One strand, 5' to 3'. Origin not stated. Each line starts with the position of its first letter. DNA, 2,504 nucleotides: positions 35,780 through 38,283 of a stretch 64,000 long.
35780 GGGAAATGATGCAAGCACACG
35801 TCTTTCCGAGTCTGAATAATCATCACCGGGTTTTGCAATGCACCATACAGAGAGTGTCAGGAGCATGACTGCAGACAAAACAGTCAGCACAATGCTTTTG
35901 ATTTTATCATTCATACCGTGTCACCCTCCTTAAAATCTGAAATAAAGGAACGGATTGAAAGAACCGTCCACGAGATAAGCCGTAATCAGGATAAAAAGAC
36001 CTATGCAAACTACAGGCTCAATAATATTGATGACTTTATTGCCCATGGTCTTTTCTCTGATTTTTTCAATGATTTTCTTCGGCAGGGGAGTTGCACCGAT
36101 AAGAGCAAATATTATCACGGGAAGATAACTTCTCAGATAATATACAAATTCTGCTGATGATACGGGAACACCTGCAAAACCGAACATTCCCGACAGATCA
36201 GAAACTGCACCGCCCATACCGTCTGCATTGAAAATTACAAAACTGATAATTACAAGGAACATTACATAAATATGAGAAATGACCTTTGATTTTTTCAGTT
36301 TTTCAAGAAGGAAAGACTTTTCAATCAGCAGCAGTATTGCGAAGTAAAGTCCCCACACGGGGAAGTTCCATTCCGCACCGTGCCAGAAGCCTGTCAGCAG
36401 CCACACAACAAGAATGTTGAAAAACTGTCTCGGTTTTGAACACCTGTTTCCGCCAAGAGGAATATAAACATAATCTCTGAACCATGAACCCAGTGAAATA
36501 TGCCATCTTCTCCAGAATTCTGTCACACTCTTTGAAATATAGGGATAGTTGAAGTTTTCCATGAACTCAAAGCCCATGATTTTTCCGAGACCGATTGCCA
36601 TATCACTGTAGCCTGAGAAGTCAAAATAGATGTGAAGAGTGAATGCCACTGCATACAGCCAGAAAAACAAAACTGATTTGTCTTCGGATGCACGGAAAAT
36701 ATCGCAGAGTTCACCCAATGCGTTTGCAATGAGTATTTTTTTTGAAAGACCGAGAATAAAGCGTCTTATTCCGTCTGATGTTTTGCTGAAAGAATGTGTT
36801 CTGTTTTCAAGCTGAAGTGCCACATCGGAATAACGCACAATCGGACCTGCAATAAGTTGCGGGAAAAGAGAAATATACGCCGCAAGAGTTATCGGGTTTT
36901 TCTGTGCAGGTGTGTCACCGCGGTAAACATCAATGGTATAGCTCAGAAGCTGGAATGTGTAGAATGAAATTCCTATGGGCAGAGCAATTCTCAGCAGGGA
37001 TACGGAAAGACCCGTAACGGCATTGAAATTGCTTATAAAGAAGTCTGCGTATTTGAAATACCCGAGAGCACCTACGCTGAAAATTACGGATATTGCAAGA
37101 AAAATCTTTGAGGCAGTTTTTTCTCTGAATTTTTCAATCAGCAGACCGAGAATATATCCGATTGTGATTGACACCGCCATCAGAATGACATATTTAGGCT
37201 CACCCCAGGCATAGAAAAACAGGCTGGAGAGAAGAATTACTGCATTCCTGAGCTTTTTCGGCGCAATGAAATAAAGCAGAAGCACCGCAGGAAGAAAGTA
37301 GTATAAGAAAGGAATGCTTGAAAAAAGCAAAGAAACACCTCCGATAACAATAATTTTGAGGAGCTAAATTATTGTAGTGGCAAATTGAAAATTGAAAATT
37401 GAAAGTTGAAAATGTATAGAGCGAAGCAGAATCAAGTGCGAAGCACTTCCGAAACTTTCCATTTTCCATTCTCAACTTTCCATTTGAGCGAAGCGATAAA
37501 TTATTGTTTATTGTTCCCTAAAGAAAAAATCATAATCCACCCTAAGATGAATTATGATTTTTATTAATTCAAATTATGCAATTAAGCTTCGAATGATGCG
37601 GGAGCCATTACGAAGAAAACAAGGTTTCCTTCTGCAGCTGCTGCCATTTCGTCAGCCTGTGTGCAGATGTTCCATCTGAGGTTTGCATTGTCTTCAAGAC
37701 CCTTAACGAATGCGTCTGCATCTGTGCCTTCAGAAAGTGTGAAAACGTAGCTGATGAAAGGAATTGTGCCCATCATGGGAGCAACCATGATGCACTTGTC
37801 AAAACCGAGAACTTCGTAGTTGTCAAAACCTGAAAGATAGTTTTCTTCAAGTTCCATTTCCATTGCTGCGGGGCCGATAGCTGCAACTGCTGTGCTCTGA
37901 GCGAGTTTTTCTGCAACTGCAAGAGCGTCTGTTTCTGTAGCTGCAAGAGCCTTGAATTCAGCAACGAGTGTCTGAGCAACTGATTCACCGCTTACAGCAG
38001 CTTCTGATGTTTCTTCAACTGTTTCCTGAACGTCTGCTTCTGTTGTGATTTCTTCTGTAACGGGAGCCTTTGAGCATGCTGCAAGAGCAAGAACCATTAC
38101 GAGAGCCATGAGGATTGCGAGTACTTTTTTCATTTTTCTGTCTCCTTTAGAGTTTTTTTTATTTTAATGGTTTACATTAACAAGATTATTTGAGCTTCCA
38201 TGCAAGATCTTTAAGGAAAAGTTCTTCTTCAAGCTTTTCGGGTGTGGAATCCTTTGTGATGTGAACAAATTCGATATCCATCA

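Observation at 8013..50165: Two different cores share the same terminal inverted repeats: a modular, mosaic MITE superfamily at ~1 copy per 9 kb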

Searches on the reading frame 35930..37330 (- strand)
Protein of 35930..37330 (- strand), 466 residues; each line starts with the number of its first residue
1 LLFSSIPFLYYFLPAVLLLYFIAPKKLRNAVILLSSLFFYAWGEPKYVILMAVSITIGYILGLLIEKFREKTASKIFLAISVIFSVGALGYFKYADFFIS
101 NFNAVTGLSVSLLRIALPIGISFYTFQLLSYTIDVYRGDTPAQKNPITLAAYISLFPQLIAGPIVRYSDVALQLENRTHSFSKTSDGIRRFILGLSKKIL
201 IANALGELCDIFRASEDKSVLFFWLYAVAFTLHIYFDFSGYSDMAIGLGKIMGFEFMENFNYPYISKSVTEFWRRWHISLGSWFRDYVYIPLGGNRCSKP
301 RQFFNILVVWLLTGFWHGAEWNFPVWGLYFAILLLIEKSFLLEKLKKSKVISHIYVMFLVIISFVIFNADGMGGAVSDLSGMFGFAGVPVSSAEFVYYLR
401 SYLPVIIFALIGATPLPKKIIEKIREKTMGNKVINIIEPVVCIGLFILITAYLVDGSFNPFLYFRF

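Call 16: search_protein_families(library=pfam, proteins=[window:35930-37330:-])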
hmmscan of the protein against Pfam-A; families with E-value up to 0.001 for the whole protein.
window:35930-37330:- (466 aa): 1 family
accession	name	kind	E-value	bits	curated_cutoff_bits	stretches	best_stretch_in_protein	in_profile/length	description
PF03062.24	MBOAT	-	6.1e-30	105.1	27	1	146-340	81-297/337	MBOAT, membrane-bound O-acyltransferase family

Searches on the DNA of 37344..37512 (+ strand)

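Call 80: search_dna_similar(query=window:37344-37512:+, collection=plasmids, mode=distant, max_evalue=0.01, max_rows=10)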
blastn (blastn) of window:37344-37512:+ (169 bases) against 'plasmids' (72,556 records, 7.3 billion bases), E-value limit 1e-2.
Records with a match: 3; places in all: 3; records where one place covers at least 80% of the query: 0.
Best place of each record, by identity: >=99% 1; 90-95% 1; 80-90% 1.
By first word of the organism name: Treponema 1; Parabacteroides 1; Lactobacillus 1.
By predicted mobility (MOB-suite, as given by PLSDB): non-mobilizable 3.
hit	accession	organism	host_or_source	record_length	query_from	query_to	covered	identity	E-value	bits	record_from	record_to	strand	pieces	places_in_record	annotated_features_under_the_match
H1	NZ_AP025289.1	Treponema saccharophilum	-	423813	40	75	21%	88.9%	3e-3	48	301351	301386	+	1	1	restriction endonuclease subunit S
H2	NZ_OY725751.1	Parabacteroides distasonis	-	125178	40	70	18%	93.5%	3e-3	48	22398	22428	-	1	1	DUF3298 and DUF4163 domain-containing protein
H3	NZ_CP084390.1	Lactobacillus helsingborgensis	Apis mellifera,pure culture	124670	39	64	15%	100.0%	3e-3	48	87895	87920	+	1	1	TraM recognition domain-containing protein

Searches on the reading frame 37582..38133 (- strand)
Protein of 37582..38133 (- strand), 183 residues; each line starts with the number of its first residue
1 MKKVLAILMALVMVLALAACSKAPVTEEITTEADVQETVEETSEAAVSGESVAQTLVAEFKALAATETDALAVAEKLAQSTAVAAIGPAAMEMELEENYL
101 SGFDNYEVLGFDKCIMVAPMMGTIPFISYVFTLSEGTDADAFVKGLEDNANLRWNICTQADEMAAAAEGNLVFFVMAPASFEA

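Call 16: search_protein_families(library=pfam, proteins=[window:37582-38133:-])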
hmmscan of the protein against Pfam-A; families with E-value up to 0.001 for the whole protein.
window:37582-38133:- (183 aa): 0 families

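Call 26: find_encoding_contigs(protein=window:37582-38133:-, flank=10000, max_places=10)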
Protein window:37582-38133:- (183 aa): 6 contigs read that carry it; 4 places shown.
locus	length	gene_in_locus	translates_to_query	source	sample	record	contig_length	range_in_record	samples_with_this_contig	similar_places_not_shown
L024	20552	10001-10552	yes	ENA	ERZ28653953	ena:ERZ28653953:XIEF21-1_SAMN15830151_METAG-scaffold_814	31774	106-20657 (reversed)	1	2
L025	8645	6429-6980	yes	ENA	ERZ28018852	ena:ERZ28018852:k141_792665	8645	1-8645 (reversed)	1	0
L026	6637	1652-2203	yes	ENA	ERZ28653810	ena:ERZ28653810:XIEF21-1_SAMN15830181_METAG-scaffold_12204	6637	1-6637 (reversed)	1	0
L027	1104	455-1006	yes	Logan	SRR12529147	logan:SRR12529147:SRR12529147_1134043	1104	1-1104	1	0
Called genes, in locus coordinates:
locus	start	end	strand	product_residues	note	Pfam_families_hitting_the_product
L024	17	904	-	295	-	PF04991:LicD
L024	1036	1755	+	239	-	PF03009:GDPD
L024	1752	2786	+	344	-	PF05050:Methyltransf_21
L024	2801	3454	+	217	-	PF00963:Cohesin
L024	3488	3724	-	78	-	PF05239:PRC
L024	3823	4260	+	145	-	PF03862:SpoVAC_SpoVAEB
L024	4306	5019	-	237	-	-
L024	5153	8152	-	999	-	PF02837:Glyco_hydro_2_N, PF00703:Glyco_hydro_2 (weak), PF02836:Glyco_hydro_2_C, PF16353:LacZ_4, PF02929:Bgal_small_N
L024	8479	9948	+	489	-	PF02610:AraA_N, PF24856:AraA_central, PF11762:Arabinose_Iso_C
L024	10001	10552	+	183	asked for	-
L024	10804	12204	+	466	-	PF03062:MBOAT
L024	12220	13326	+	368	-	-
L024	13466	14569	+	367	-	PF03977:OAD_beta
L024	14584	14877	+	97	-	-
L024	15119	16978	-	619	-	PF16334:DUF4964, PF17168:DUF5127, PF16335:GtaA_6_Hairpin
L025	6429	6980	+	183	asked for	-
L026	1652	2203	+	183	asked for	-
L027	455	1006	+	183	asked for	-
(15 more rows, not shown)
